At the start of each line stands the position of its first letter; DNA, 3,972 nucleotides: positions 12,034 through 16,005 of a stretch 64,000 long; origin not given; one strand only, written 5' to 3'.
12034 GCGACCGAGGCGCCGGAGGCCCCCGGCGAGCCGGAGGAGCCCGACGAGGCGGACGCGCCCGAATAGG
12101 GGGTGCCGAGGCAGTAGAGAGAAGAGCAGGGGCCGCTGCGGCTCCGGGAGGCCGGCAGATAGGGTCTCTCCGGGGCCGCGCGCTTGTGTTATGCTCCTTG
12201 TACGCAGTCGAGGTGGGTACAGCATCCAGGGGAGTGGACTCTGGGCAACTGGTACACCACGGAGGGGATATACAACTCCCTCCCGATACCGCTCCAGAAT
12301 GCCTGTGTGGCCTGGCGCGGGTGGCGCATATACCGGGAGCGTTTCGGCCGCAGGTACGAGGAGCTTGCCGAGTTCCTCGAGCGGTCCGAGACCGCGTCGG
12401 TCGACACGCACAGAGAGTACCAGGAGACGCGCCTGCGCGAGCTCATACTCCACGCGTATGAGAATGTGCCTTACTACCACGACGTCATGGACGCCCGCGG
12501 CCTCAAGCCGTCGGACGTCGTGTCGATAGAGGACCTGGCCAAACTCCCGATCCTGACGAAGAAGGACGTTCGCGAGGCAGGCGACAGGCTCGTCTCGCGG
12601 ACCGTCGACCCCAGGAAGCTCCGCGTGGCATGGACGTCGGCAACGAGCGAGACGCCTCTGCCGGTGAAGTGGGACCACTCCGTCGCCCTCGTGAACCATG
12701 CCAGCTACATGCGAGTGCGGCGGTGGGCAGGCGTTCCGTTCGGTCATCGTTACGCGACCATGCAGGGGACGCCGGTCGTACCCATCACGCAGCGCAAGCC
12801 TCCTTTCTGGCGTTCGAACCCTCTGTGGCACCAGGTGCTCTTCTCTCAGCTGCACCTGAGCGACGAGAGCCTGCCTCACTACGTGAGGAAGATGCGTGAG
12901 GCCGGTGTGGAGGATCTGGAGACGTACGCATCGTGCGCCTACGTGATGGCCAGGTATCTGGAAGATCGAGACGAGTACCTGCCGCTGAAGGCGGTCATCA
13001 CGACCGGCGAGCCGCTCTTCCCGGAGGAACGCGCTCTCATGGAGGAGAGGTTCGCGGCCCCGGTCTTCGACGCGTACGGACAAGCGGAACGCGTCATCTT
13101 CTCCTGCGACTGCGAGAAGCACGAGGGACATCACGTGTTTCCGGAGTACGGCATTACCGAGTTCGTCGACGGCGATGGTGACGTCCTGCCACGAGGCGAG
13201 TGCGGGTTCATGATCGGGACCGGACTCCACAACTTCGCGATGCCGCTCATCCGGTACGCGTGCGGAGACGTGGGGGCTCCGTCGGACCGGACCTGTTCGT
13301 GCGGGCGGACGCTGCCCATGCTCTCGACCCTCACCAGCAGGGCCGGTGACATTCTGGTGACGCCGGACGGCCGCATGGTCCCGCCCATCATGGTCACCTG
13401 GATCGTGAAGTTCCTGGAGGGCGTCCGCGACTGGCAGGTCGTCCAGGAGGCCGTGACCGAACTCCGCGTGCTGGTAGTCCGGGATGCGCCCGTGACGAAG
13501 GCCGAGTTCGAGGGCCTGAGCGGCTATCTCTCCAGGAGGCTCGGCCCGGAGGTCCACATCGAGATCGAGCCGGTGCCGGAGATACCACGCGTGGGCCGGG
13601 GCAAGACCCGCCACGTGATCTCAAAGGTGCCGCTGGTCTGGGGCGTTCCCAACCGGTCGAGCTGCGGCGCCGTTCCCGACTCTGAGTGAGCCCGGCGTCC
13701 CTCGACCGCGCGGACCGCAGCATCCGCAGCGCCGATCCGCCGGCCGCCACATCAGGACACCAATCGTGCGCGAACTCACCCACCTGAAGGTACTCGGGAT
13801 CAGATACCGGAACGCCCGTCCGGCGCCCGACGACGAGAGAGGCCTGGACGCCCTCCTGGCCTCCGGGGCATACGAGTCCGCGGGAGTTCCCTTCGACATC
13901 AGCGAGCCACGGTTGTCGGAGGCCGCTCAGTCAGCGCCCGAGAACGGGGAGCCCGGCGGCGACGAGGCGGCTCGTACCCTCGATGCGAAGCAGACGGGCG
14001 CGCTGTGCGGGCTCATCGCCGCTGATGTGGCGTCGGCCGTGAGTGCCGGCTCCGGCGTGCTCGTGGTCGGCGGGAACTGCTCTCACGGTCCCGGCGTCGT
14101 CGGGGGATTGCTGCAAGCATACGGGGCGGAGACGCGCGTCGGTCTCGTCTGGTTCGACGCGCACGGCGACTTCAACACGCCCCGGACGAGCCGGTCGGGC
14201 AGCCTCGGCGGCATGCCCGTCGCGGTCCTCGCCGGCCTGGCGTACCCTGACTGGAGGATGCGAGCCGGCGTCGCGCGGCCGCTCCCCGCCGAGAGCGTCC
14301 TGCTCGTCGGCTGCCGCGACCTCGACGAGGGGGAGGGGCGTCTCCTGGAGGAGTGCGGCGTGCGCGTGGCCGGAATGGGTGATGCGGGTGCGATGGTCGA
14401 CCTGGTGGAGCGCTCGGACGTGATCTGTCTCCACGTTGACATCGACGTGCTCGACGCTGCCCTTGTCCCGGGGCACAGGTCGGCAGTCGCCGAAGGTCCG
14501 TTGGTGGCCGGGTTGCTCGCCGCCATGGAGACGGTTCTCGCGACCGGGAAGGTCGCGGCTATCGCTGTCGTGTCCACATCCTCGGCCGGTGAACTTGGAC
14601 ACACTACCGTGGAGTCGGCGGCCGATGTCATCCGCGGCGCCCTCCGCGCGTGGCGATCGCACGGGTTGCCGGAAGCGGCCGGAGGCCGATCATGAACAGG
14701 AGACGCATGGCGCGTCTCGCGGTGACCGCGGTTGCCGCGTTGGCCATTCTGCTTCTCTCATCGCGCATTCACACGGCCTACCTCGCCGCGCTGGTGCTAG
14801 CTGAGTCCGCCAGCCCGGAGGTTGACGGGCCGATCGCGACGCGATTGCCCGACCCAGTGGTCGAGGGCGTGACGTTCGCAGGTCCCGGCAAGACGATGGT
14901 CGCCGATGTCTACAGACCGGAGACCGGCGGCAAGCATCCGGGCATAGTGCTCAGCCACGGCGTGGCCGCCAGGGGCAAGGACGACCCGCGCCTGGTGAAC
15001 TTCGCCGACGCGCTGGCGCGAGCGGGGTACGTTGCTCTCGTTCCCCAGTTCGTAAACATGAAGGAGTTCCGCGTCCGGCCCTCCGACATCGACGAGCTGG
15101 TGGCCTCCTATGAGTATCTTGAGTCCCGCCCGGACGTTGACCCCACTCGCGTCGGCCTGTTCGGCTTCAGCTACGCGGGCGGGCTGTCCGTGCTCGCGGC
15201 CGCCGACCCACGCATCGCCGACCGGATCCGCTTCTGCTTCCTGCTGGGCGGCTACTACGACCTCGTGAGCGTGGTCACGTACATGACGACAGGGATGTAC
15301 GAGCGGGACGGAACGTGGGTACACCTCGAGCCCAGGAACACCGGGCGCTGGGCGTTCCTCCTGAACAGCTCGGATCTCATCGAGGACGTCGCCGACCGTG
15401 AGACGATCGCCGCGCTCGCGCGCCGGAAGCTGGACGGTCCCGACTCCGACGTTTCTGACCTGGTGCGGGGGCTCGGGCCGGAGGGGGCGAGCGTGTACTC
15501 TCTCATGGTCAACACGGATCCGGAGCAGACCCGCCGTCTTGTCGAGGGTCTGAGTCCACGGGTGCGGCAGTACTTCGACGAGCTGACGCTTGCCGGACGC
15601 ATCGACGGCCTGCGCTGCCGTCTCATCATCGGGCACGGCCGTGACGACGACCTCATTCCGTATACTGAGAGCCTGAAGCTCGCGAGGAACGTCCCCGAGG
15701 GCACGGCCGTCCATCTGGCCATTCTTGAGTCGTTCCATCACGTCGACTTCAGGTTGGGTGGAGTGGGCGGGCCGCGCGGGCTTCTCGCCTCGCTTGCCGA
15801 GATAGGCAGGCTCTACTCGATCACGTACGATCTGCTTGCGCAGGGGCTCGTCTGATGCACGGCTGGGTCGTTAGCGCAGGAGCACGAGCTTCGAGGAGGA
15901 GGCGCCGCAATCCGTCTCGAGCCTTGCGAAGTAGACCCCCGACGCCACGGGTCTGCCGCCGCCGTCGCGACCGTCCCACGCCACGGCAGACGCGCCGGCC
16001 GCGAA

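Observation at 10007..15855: BlaI/BlaR1-type sensor pair (M56 peptidase fused to a TonB-C domain) heading a three-enzyme module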

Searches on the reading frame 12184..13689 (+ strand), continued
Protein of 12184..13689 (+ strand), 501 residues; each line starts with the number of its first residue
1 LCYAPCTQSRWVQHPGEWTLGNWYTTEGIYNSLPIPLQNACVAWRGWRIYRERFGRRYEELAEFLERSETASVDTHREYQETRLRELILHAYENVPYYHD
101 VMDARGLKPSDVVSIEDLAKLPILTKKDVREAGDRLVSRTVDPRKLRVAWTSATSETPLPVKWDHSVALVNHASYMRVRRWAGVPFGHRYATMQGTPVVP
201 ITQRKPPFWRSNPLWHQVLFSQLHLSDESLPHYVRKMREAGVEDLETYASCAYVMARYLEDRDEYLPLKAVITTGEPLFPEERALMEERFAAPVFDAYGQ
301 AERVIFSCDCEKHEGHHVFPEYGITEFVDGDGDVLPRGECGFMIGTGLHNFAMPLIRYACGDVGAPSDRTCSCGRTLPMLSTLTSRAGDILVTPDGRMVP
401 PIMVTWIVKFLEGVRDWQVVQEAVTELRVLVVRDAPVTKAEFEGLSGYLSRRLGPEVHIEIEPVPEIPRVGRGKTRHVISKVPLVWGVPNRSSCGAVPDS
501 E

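Call 70: search_protein_families(library=pfam, proteins=[L024:1601-2758:+, L022:3080-4795:+, L067:5458-7446:+, L013:6656-8266:+, L045:3542-5995:+], max_evalue=0.0001)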
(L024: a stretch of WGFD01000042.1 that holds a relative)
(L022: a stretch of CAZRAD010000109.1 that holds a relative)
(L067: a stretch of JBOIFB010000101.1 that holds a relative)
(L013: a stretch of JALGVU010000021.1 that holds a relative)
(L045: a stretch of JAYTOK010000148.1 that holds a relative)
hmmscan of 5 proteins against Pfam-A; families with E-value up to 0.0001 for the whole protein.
L024:1601-2758:+ (385 aa): 6 families
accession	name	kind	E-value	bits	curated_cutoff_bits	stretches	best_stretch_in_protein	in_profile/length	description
PF00534.26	Glycos_transf_1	-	1.9e-38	132.2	26.4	1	188-347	6-169/172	Glycosyl transferases group 1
PF13692.12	Glyco_trans_1_4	-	3.7e-36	124.9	27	1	198-336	2-142/142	Glycosyl transferases group 1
PF13439.12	Glyco_transf_4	-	1.9e-28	100.1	28.5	1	20-173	1-167/170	Glycosyltransferase Family 4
PF13579.12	Glyco_trans_4_4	-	1.4e-19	71.4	29.7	1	21-171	1-158/158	Glycosyl transferase 4-like domain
PF13477.12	Glyco_trans_4_2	-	4.7e-07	30.5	23.4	1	44-117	31-106/139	Glycosyl transferase 4-like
PF20706.3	GT4-conflict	-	6.7e-06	25.8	26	1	190-357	193-378/385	Family 4 Glycosyltransferase in conflict systems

L022:3080-4795:+ (571 aa): 1 family
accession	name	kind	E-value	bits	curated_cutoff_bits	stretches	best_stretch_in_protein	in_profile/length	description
PF04932.20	Wzy_C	-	1.7e-15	57.6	31.7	1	346-487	4-149/149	O-Antigen ligase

L067:5458-7446:+ (662 aa): 3 families
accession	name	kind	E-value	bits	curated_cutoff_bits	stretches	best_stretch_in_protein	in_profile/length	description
PF00733.27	Asn_synthase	-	1.4e-99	334.6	21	1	248-632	2-354/354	Asparagine synthase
PF13537.11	GATase_7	-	2.6e-44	150.6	25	1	52-171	1-122/123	Glutamine amidotransferase domain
PF13522.11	GATase_6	-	8.1e-42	142.8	27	1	35-166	1-130/130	Glutamine amidotransferase domain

L013:6656-8266:+ (536 aa): 1 family
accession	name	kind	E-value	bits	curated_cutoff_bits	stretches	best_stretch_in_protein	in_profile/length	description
PF01522.26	Polysacc_deac_1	-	5.5e-26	91.4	23.1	2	356-429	39-112/124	Polysaccharide deacetylase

L045:3542-5995:+ (817 aa): 5 families
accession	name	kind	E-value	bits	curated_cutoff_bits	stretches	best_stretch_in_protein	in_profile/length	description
PF01408.29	GFO_IDH_MocA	-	5e-24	85.7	24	1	147-264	1-118/120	Oxidoreductase family, NAD-binding Rossmann fold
PF01370.27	Epimerase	-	3.8e-16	59.7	20.9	1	512-674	1-172/240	NAD dependent epimerase/dehydratase family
PF13460.12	NAD_binding_10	-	7.3e-12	46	27.2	1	516-653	1-129/184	NAD(P)H-binding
PF05368.20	NmrA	-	1.2e-05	25.5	27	1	510-613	3-103/298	NmrA-like family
PF07993.18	NAD_binding_4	-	1.6e-05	24.6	20.1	0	568-676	85-209/258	Male sterility protein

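Call 81: find_encoding_contigs(protein=P0063, flank=8000, max_places=2)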
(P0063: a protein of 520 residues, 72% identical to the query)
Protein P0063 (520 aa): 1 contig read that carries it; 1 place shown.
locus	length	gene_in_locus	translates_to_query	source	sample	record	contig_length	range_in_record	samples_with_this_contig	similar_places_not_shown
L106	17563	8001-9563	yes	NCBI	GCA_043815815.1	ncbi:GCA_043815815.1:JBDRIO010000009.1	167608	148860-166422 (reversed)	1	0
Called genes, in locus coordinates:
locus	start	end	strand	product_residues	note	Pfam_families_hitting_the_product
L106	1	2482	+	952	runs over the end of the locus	PF13860:FlgD_ig, PF18962:Por_Secre_tail (weak)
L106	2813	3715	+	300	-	PF00126:HTH_1, PF03466:LysR_substrate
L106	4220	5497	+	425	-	PF03349:Toluene_X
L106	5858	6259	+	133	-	PF01978:TrmB (weak), PF03965:Penicillinase_R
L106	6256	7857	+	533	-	-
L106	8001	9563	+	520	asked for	PF27533:CapK_C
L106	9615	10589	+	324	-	PF00491:Arginase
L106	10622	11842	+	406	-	PF01738:DLH (faint)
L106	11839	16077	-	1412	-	PF22842:Pel9A-like_beta_helix (faint), PF07602:DUF1565 (faint), PF13229:Beta_helix, PF02415:Chlam_PMP (faint), PF13229:Beta_helix, PF13860:FlgD_ig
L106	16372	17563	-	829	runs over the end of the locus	PF02922:CBM_48, PF16561:AMPK1_CBM (weak), PF00128:Alpha-amylase, PF02806:Alpha-amylase_C, PF13860:FlgD_ig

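Call 82: find_encoding_contigs(protein=P0068, flank=8000, max_places=2)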
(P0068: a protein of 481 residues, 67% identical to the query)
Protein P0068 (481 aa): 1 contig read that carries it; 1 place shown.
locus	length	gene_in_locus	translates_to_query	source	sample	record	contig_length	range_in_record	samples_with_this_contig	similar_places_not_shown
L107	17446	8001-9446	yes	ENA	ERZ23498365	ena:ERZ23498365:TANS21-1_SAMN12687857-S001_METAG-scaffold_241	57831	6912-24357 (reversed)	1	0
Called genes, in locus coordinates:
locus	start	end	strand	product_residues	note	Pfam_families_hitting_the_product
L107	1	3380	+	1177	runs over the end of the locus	-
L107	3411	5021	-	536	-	PF13860:FlgD_ig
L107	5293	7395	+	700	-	PF00801:PKD, PF18911:PKD_4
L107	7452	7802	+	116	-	PF20114:DUF6504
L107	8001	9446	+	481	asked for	PF27533:CapK_C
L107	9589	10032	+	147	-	-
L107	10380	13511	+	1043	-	PF13860:FlgD_ig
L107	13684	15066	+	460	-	PF00501:AMP-binding (faint), PF27533:CapK_C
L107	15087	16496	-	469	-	PF14341:PilX_N, PF16241:DUF4900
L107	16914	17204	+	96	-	PF00313:CSD, PF08206:OB_RNB (weak)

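Call 83: find_encoding_contigs(protein=P0066, flank=8000, max_places=2)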
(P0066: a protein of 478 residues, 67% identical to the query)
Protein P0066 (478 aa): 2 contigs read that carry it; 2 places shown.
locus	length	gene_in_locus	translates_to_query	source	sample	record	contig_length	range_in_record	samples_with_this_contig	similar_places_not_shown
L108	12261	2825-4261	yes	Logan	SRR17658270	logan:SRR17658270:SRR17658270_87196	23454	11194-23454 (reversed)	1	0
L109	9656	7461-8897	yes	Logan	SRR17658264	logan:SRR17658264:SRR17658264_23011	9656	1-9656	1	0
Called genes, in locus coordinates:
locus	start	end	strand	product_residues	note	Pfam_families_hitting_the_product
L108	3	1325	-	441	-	?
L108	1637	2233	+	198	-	-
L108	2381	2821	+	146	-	PF06271:RDD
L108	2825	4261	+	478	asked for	PF27533:CapK_C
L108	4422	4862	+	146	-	PF16156:DUF4864 (weak)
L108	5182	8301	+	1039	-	PF00041:fn3 (faint), PF13229:Beta_helix (weak), PF13860:FlgD_ig (weak)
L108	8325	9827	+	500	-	PF00501:AMP-binding (weak), PF27533:CapK_C (weak)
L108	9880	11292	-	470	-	PF14341:PilX_N (weak), PF16241:DUF4900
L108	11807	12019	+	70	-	PF00313:CSD, PF08206:OB_RNB (weak)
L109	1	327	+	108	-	?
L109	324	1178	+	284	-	PF00691:OmpA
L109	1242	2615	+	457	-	PF03572:Peptidase_S41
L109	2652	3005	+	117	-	PF20114:DUF6504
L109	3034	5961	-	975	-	PF20773:InhA-like_MAM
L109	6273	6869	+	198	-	-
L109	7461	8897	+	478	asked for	PF27533:CapK_C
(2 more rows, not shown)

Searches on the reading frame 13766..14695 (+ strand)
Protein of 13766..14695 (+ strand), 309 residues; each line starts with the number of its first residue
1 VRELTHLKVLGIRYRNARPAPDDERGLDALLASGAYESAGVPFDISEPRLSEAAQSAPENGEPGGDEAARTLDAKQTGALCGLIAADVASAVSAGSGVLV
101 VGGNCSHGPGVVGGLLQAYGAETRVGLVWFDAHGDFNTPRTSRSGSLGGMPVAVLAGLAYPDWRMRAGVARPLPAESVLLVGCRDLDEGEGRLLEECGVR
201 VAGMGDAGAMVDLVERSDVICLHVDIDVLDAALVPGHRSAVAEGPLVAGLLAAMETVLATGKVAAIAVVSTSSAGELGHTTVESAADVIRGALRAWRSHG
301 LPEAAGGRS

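Call 3: search_protein_families(library=pfam, proteins=[window:13766-14695:+], max_evalue=0.01)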
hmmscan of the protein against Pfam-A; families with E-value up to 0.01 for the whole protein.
window:13766-14695:+ (309 aa): 1 family
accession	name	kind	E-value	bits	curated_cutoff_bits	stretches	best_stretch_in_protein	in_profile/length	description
PF00491.26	Arginase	-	6.2e-25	88.6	22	1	76-291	68-276/280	Arginase family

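Call 4: search_protein_families(library=ncbifam, proteins=[window:13766-14695:+], max_evalue=0.01)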
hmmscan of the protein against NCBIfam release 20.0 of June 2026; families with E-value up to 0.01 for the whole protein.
window:13766-14695:+ (309 aa): 4 families
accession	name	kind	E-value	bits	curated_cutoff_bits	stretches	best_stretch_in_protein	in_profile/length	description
TIGR01229.1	rocF_arginase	equivalog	6.2e-26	91.4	227.6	1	79-272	67-272/300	arginase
TIGR01227.1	hutG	equivalog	6.7e-13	48.5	229.15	2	212-293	225-306/307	formimidoylglutamase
TIGR01230.1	agmatinase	equivalog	3.6e-06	26.8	174.3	1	178-293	156-273/275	agmatinase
NF002564.0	PRK02190.1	subfamily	5.4e-06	25.8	302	1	72-292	93-297/307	agmatinase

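Call 49: search_solved_structures(query=window:13766-14695:+, max_evalue=0.001, show_alignments=2)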
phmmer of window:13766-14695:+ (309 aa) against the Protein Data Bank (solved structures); distinct sequences matched with E-value up to 0.001: 48.
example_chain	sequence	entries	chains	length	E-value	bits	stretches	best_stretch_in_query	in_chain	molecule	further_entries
2ef4_A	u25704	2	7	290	3.1e-26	95.6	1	82-273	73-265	Arginase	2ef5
2eiv_A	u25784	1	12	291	3.1e-26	95.6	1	82-273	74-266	Arginase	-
1cev_A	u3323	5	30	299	1.6e-24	90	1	63-266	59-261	PROTEIN (ARGINASE)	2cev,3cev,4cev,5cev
6dkt_A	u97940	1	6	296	1.8e-21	80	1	84-287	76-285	Arginase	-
6nfp_A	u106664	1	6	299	1.9e-21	79.9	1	84-287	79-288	Arginase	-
6nbk_A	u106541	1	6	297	4.7e-20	75.3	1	66-272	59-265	Arginase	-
6lug_A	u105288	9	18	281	4.1e-19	72.2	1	125-287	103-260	N(omega)-hydroxy-L-arginine amidinohydrolase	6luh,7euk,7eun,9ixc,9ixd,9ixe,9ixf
7eul_A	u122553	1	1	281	6.7e-18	68.2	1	125-287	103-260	N(omega)-hydroxy-L-arginine amidinohydrolase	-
7euq_A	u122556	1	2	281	2.7e-17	66.3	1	125-287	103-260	N(omega)-hydroxy-L-arginine amidinohydrolase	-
5zee_A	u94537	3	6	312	4.1e-17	65.7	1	89-254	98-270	Arginase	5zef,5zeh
5ynl_A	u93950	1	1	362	1.2e-16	64.2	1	84-278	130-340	Arginase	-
8d27_A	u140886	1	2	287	3.8e-16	62.5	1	80-257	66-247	Arginase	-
4q3p_A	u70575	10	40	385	4.3e-15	59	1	94-302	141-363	Arginase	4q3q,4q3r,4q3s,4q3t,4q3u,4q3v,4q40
1t5f_A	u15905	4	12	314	1.1e-14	57.7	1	78-273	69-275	Arginase 1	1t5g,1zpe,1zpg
4hww_A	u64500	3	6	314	1.1e-14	57.7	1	76-280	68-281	Arginase-1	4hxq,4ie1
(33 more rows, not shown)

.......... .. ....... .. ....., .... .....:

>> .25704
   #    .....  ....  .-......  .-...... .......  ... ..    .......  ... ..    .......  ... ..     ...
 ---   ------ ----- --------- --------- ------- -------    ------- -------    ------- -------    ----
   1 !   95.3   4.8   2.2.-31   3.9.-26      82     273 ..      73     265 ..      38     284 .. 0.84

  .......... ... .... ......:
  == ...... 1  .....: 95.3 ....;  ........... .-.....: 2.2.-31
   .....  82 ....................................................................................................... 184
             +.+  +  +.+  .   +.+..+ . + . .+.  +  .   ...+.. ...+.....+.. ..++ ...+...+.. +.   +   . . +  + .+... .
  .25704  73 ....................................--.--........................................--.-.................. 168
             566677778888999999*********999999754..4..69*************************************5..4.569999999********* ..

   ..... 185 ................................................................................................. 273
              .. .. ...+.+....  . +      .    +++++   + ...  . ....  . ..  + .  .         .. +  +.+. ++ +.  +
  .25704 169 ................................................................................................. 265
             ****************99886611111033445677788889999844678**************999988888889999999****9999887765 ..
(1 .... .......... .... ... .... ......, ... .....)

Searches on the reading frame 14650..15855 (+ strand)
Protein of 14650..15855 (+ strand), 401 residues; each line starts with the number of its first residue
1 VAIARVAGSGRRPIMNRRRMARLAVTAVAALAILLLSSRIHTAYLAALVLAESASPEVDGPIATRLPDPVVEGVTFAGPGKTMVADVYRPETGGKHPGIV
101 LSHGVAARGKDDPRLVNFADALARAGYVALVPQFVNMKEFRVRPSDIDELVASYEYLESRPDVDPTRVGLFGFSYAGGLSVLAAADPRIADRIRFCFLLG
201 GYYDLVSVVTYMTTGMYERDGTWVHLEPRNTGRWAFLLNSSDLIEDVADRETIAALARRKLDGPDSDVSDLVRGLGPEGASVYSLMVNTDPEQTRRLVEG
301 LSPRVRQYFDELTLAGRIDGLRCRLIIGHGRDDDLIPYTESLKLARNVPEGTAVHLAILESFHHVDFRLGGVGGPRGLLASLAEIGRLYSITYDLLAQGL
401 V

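Call 3: search_protein_families(library=pfam, proteins=[window:14650-15855:+], max_evalue=0.01)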
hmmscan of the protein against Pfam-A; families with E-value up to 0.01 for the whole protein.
window:14650-15855:+ (401 aa): 5 families
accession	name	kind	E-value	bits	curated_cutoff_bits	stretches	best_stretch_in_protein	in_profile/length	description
PF01738.24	DLH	-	1.6e-06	28.3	21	1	87-187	5-118/217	Dienelactone hydrolase family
PF00326.27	Peptidase_S9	-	9.6e-06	25.7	22.6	0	145-188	43-84/213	Prolyl oligopeptidase family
PF02129.25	Peptidase_S15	-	6.6e-05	23.2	23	1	80-188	2-117/262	X-Pro dipeptidyl-peptidase (S15 family)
PF20434.5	BD-FAE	-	0.00021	21.3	26.8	0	86-185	2-108/215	BD-FAE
PF05448.18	AXE1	-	0.0078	15.5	21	0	154-186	164-196/321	Acetyl xylan esterase (AXE1)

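Call 4: search_protein_families(library=ncbifam, proteins=[window:14650-15855:+], max_evalue=0.01)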
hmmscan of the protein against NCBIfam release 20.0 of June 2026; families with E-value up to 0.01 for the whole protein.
window:14650-15855:+ (401 aa): 3 families
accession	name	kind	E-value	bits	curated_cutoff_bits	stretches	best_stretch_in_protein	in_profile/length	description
NF047920.1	lactonase_UilS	equivalog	3.6e-09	36.7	400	1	81-186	9-118/285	UilS family quorum-quenching N-acyl-homoserine lactonase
NF041440.1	hydrolase_YghX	exception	0.00012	21.4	460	1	67-193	64-204/292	YghX family hydrolase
NF007857.0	PRK10566.1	equivalog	0.00042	20.2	201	0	324-350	188-214/249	esterase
